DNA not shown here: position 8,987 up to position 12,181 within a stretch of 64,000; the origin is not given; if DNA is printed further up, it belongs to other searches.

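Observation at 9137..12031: Covalently duplicated PilB/GspE secretion ATPase (two complete motor modules in one 964-aa polypeptide)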

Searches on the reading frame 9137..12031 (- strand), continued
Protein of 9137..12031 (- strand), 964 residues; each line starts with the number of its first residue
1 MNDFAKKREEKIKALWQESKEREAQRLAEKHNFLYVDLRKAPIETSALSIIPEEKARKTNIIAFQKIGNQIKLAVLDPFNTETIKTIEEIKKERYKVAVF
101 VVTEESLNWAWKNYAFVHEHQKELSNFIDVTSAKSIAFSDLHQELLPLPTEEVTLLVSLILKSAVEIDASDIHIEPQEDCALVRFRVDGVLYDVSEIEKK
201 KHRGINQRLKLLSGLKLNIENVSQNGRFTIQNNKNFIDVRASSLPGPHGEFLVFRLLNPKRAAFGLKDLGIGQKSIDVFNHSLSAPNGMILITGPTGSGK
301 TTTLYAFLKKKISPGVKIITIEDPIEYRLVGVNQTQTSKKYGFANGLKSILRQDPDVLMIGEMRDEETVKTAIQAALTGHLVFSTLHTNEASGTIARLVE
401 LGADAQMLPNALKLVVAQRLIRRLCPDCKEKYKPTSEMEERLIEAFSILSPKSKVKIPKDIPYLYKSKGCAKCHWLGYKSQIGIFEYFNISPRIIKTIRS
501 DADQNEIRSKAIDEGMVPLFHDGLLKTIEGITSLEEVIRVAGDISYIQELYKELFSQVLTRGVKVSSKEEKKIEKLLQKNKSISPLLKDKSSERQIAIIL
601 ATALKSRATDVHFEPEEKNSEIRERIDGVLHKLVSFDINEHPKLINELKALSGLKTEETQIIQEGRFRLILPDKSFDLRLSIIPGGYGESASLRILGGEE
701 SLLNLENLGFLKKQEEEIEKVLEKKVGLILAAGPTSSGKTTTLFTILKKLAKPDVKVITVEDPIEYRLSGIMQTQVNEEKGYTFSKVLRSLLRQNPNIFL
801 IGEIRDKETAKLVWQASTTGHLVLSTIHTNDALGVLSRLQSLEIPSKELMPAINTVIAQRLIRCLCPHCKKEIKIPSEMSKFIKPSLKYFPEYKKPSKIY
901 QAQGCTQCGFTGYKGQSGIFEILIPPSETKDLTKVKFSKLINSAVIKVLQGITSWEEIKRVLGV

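Call 27: find_encoding_contigs(protein=P0061, flank=10000, max_places=2)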
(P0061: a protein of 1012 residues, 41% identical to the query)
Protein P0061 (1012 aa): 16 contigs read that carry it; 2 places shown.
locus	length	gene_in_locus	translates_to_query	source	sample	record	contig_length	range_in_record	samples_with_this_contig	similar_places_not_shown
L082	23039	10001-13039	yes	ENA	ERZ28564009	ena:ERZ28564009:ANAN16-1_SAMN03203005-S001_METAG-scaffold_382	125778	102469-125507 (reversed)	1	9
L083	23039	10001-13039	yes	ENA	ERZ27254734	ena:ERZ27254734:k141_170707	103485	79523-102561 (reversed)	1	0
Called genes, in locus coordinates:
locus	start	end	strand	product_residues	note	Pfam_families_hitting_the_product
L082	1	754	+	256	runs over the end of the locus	PF00300:His_Phos_1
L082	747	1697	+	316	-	PF01326:PPDK_N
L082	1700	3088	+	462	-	PF00391:PEP-utilizers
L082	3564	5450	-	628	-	PF00753:Lactamase_B, PF12706:Lactamase_B_2, PF22505:RNase_J_b_CASP, PF17770:RNase_J_C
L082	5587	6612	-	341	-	PF10432:bact-PGI_C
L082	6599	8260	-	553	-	PF00496:SBP_bac_5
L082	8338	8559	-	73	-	PF03840:SecG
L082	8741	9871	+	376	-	PF01368:DHH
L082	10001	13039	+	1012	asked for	PF05157:MshEN (weak), PF00004:AAA (faint), PF01637:ATPase_2 (faint), PF04851:ResIII (faint), PF13245:AAA_19 (faint), PF00437:T2SSE, PF13238:AAA_18 (faint), PF00437:T2SSE, +9 more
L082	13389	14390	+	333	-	PF06068:TIP49 (faint), PF05496:RuvB_N, PF07728:AAA_5, PF00004:AAA, PF17864:AAA_lid_4, PF05491:WHD_RuvB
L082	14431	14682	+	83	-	-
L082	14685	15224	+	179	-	PF03703:bPH_2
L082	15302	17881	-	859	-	PF00912:Transgly, PF00905:Transpeptidase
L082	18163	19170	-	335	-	PF01071:GARS_A (weak), PF02222:ATP-grasp (weak), PF02786:CPSase_L_D2 (weak), PF07478:Dala_Dala_lig_C (weak)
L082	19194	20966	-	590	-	PF02955:GSH-S_ATP, PF08443:RimK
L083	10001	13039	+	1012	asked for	PF05157:MshEN (weak), PF00004:AAA (faint), PF01637:ATPase_2 (faint), PF04851:ResIII (faint), PF13245:AAA_19 (faint), PF00437:T2SSE, PF13238:AAA_18 (faint), PF00437:T2SSE, +9 more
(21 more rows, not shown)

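Call 29: search_protein_representatives(protein=window:9137-12031:-)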
Query: 964 residues. Proteins with E-value up to 0.001 (for the whole library): 52632; up to 1e-10: 33700; up to 1e-30: 14458. The best 150 are listed.
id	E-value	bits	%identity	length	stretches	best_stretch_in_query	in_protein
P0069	7.3e-296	1000.4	50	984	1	7-933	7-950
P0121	3.8e-274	928.5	43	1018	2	3-866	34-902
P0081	1.6e-271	919.8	50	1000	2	7-930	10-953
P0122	9.5e-271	917.3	42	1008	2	5-923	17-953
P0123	3.7e-245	832.6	44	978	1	13-960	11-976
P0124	3.6e-238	809.5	43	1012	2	6-812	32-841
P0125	1.5e-236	804.1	43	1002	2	20-924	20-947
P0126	3.9e-232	789.5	42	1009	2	8-810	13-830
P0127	3.1e-228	776.6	44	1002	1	252-542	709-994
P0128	1.5e-219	747.8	41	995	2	11-567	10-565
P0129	3.8e-216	736.6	41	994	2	5-546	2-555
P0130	5.8e-205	699.6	41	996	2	10-699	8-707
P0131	1.9e-203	694.6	39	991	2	11-697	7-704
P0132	1.6e-153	529.3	45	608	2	378-844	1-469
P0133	4.1e-148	511.5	43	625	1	141-714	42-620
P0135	1.7e-140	486.3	37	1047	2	156-545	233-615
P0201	5.7e-108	378.6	39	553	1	11-542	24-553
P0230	8.7e-104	364.8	43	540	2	237-541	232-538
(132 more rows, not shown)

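Call 34: list_cluster_members(proteins=[window:9137-12031:-, P0128, P0129, P0135, P0201, P0230, P0123, P0130, P0127, P0121])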
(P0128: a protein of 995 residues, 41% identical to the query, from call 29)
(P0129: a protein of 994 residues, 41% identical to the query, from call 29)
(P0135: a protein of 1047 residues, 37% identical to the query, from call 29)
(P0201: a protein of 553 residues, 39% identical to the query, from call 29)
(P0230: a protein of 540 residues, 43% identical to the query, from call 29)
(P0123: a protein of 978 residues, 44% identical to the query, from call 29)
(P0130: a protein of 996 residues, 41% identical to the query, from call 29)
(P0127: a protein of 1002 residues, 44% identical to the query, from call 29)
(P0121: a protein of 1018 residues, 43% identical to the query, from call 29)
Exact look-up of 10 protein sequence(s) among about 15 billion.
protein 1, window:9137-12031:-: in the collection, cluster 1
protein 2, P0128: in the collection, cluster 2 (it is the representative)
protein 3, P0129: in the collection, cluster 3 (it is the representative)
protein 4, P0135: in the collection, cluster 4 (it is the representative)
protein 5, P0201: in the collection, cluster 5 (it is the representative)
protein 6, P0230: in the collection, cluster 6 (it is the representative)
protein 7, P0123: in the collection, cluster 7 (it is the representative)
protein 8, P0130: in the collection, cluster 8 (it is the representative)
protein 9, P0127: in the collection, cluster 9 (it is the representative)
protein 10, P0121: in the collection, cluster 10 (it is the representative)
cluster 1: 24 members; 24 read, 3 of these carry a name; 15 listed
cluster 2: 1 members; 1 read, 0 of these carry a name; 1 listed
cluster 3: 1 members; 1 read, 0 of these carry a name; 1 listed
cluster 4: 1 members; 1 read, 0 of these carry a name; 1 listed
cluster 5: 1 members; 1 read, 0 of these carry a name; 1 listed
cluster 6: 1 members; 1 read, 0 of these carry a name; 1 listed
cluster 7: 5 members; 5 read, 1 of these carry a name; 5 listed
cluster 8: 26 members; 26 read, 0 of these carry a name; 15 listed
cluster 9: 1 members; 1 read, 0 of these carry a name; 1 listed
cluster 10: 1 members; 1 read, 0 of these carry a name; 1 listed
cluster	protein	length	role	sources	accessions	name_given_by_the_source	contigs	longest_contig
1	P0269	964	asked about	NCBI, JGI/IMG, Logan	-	-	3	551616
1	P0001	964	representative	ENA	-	-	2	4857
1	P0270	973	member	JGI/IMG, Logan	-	type IV pilus assembly protein PilB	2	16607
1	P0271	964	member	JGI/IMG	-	type IV pilus assembly protein PilB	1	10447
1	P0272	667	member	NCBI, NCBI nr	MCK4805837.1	MAG: Flp pilus assembly complex ATPase component TadA, partial [Candidatus Pacebacteria ... | Flp pilus assembly complex ATPase component TadA [Candidatus Paceibacterota bacterium]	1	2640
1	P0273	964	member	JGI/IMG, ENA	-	-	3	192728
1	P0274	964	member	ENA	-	-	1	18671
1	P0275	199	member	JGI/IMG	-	-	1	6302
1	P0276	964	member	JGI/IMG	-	-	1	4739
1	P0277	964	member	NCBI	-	-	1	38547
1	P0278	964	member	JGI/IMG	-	-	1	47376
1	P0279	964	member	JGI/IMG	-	-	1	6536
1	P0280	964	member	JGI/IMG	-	-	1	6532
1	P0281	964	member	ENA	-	-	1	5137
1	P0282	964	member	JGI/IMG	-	-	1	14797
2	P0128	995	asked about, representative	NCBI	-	-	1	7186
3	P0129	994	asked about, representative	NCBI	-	-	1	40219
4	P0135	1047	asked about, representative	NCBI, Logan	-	-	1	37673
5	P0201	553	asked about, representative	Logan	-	-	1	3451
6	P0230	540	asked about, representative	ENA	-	-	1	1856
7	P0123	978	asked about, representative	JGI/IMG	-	-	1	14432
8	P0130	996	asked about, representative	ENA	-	-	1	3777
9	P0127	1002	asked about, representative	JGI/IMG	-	-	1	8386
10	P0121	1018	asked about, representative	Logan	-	-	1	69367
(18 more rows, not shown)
